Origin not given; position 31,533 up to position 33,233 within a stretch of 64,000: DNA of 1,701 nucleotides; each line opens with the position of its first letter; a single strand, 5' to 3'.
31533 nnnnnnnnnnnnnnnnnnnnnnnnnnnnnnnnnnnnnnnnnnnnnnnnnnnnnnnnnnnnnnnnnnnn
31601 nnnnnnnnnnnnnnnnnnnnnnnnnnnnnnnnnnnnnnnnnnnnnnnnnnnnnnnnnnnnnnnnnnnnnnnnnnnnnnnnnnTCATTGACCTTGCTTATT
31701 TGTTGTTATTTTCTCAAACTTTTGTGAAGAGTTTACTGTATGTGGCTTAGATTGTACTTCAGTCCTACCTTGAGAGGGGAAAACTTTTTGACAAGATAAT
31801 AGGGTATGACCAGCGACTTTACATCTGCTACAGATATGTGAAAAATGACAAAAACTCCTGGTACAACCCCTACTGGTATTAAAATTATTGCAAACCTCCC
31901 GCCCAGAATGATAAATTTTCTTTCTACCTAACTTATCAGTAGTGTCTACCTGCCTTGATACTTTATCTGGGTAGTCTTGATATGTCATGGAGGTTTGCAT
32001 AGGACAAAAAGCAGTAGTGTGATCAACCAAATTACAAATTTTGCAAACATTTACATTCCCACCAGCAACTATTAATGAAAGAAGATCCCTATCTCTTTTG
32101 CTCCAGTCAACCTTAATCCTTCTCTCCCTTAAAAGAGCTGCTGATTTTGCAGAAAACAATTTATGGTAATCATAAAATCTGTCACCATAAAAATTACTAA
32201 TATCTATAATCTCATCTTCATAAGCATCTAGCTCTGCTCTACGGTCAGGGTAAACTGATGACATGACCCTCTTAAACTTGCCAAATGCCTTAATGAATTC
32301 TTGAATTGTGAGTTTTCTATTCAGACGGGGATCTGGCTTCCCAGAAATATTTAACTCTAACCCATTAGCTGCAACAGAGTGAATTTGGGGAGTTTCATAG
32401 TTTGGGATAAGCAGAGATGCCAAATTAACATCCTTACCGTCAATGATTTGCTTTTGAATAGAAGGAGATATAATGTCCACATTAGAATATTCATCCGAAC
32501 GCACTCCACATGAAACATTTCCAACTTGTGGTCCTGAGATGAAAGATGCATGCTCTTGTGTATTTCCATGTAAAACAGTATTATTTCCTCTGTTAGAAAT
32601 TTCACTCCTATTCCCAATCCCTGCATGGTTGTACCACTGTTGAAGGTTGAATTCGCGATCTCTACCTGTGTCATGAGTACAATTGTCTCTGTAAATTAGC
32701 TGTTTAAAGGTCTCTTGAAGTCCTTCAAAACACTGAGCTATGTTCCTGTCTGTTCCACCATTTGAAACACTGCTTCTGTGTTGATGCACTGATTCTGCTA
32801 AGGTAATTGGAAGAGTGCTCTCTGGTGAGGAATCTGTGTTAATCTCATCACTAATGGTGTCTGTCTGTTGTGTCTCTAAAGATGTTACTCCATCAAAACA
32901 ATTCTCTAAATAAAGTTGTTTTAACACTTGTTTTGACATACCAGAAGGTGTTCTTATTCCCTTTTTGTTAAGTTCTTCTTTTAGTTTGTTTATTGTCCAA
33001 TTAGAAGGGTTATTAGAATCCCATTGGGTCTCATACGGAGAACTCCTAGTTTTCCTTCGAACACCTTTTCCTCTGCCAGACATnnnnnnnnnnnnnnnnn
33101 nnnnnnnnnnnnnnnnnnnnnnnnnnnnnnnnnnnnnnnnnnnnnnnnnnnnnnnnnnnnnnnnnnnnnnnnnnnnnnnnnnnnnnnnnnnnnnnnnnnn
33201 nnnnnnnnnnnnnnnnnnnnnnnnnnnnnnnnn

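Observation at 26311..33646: Apparently intact Ngaro-type tyrosine-recombinase retrotransposon with textbook split direct repeats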

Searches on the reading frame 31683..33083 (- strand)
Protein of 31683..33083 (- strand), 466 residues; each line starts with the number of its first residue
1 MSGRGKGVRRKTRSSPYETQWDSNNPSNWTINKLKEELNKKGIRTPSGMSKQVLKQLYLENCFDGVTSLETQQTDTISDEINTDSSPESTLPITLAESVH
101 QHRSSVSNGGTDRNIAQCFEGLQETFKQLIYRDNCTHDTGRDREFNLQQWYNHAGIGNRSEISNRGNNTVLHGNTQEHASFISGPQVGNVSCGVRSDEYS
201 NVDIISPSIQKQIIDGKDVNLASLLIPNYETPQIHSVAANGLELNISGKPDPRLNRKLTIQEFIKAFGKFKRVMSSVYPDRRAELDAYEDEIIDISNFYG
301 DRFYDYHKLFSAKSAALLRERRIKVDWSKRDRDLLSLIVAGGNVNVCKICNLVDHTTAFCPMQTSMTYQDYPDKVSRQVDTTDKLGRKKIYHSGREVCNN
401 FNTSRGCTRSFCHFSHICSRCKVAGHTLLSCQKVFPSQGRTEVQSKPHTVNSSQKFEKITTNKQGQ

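Call 4: search_protein_families(library=pfam, proteins=[window:31683-33083:-], max_evalue=1)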
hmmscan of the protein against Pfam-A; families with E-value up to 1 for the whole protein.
window:31683-33083:- (466 aa): 3 families
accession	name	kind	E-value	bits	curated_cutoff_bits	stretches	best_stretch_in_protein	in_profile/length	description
PF08198.17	Thymopoietin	-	0.0063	16.6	28.6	1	24-61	5-43/48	Thymopoietin protein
PF00642.30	zf-CCCH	-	0.05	14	20.5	1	394-416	2-25/27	Zinc finger C-x8-C-x5-C-x3-H type (and similar)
PF20594.3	DUF6794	-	0.13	12.7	27.1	1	25-58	47-80/83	Domain of unknown function (DUF6794)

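Call 34: search_solved_structures(query=window:31683-33083:-, max_evalue=10, show_alignments=3)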
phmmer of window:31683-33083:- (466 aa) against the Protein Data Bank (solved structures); distinct sequences matched with E-value up to 10: 0.

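Call 35: find_homologous_proteins(query=window:31683-33083:-)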
Query window:31683-33083:- (466 aa): 138 proteins with E <= 0.001 among 5011 candidates; the best 120 are listed.
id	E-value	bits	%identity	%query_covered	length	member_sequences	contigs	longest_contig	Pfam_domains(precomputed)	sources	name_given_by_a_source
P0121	0.0e+0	1054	98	100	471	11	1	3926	-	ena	-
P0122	6.3e-281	950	91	100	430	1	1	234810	-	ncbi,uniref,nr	ncbi:Hypothetical predicted protein [Mytilus galloprovincialis]|uniref:C3H1-type domain-containing p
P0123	2.8e-278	942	90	100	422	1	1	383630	-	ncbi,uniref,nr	ncbi:Hypothetical predicted protein [Mytilus galloprovincialis]|uniref:C3H1-type domain-containing p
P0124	9.3e-253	857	86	100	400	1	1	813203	-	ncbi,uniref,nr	ncbi:unnamed protein product [Mytilus edulis]|uniref:C3H1-type domain-containing protein n=1 Tax=Myt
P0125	9.0e-237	805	100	49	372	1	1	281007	-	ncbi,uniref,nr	ncbi:Hypothetical predicted protein [Mytilus galloprovincialis]|uniref:Uncharacterized protein n=1 T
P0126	1.8e-200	685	85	79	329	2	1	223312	-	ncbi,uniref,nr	ncbi:Hypothetical predicted protein [Mytilus galloprovincialis]|uniref:Uncharacterized protein n=1 T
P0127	6.1e-154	532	87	62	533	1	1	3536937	-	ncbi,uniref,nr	ncbi:unnamed protein product [Mytilus edulis]|uniref:Uncharacterized protein n=1 Tax=Mytilus edulis 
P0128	2.5e-137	477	97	47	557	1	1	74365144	-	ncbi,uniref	ncbi:uncharacterized protein LOC143057348 [Mytilus galloprovincialis]|uniref:uncharacterized protein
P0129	4.0e-135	470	49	95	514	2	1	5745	-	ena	-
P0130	2.2e-134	467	48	97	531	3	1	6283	-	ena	-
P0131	4.5e-133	463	47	93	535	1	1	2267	-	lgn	-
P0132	6.4e-133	462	94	47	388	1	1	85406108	-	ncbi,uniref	ncbi:uncharacterized protein LOC134726671 [Mytilus trossulus]|uniref:uncharacterized protein LOC1347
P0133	3.8e-121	424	47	91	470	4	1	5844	-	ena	-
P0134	7.4e-119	416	44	91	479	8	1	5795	-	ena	-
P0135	5.5e-112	393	45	92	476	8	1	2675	-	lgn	-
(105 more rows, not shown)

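Call 51: search_protein_families(library=pfam, alignment_id=A3, max_evalue=0.01)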
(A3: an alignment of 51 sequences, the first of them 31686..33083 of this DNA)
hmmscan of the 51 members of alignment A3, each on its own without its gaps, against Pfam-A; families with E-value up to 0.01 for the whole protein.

A. member 1, window:31686-33083:- (466 aa): 1 family
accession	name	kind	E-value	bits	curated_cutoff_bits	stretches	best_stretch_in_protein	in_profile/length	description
PF08198.17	Thymopoietin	-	0.0063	16.6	28.6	0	24-61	5-43/48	Thymopoietin protein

B. families by the number of members that match (of 51 scanned): 9 families
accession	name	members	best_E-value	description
PF12949.13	HeH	12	2e-08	HeH/LEM domain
PF09124.16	Endonuc-dimeris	5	0.00015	T4 recombination endonuclease VII, dimerisation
PF02037.33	SAP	3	0.0011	SAP domain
PF10281.14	Ish1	2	0.00086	Putative nuclear envelope organisation protein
PF00078.32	RVT_1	1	4.2e-06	Reverse transcriptase (RNA-dependent DNA polymerase)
PF21890.1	Lin-28A-like_zf-CCHC_2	1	0.00087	Lin-28A-like, second zinc knuckle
PF04728.18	LPP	1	0.0015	Lipoprotein leucine-zipper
PF08198.17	Thymopoietin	1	0.0063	Thymopoietin protein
PF05073.17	Baculo_p24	1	0.0093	Baculovirus P24 capsid protein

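Call 61: predict_structure(alignment_id=A3)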
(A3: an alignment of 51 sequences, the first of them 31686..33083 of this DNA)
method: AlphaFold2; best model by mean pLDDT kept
length: 466 residues; sequences in the alignment: 51
mean_pLDDT: 69.9   pTM: 0.44
mean pLDDT of the five models: 69.9, 67.8, 67.3, 63.9, 63.3
residues with pLDDT >= 90: 177; 70-90: 80; 50-70: 61; < 50: 148
segments of 3 or more residues with pLDDT < 50: 6-14, 17-19, 65-80, 82-110, 134-143, 158-184, 186-190, 236-238, 367-378, 437-466
pLDDT, mean of each block of 10 residues (from residue 1): 46 49 81 94 91 93 50 35 38 36 34 66 78 48 59 56 37 35 46 64 83 92 88 55 57 88 96 95 97 97 95 93 95 95 83 83 60 47 88 92 92 93 92 63 38 39 37
secondary structure, 60 per line:
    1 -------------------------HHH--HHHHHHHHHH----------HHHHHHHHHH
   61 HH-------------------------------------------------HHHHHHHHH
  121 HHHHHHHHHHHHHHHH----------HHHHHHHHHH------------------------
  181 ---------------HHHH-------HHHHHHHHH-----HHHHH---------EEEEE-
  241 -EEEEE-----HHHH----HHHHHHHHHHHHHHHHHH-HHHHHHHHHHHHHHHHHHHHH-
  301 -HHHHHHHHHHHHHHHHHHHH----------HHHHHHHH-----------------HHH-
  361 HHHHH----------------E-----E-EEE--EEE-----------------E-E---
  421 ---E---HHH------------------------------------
elements in order: H31-40 H51-62 H112-136 H147-156 H196-199 H207-215 H221-225 E235-239 E242-246 H252-255 H260-277 H279-299 H302-321 H332-339 H361-365 E390-392 E395-397

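Call 73: fold_search(model_id=the predicted structure, library=pdb)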
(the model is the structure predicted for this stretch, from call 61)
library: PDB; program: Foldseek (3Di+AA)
matches with E <= 10: 12; with E <= 0.001: 0
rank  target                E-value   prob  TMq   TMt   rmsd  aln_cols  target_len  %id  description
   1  3kyj_A                2.9e+00  0.14  0.14  0.35   7.6       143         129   12  Crystal structure of the P1 domain of CheA3 in complex with CheY6 from R. sphaeroides (released 2010-02-16)
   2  4w8k_B                4.4e+00  0.02  0.09  0.13  12.9       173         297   12  Crystal structure of a putative Cas1 enzyme from Vibrio phage ICP1 (released 2014-09-17)
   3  2kve_MODEL_1_A        4.8e+00  0.41  0.09  0.51   6.8        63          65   17  C-terminal domain of mesencephalic astrocyte-derived neurotrophic factor (MANF) (released 2010-11-03)
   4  3kyi_A                5.1e+00  0.09  0.14  0.34   7.7       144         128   13  Crystal structure of the phosphorylated P1 domain of CheA3 in complex with CheY6 from R. sphaeroides (released 2010-02-16)
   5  9i5y_B                5.7e+00  0.72  0.09  0.80   2.3        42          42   17  Crystal structure of ADP-bound BiP ATPase domain in complex with CDNF C-terminal domain (released 2026-02-18)
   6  9h0c_B                6.3e+00  0.69  0.07  0.73   1.8        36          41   19  Crystal structure of BiP ATPase domain in complex with CDNF C-terminal domain at 1.65 angstroms resolution (released 2025-10-29)
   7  8qaj_MODEL_1_A        6.3e+00  0.41  0.09  0.55   7.7        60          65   22  NMR solution structure of C-terminal domain of CDNF (released 2024-09-11)
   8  6d32                  6.3e+00  0.05  0.11  0.10  16.8       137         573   15  Crystal structure of Xenopus Smoothened in complex with cyclopamine (released 2018-05-23)
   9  8iah_Y                7.4e+00  0.01  0.05  0.07  30.9       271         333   11  Structure of mammalian spectrin-actin junctional complex of membrane skeleton, State I, Global map (released 2023-05-03)
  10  3h37_A                8.2e+00  0.03  0.09  0.09  10.9       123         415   15  The structure of CCA-adding enzyme apo form I (released 2009-10-13)
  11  6rz5_B                9.6e+00  0.03  0.09  0.11  19.8       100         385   12  XFEL crystal structure of the human cysteinyl leukotriene receptor 1 in complex with zafirlukast (released 2019-10-30)
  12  3h38                  9.6e+00  0.02  0.10  0.11   9.4       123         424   19  The structure of CCA-adding enzyme apo form II (released 2009-10-13)
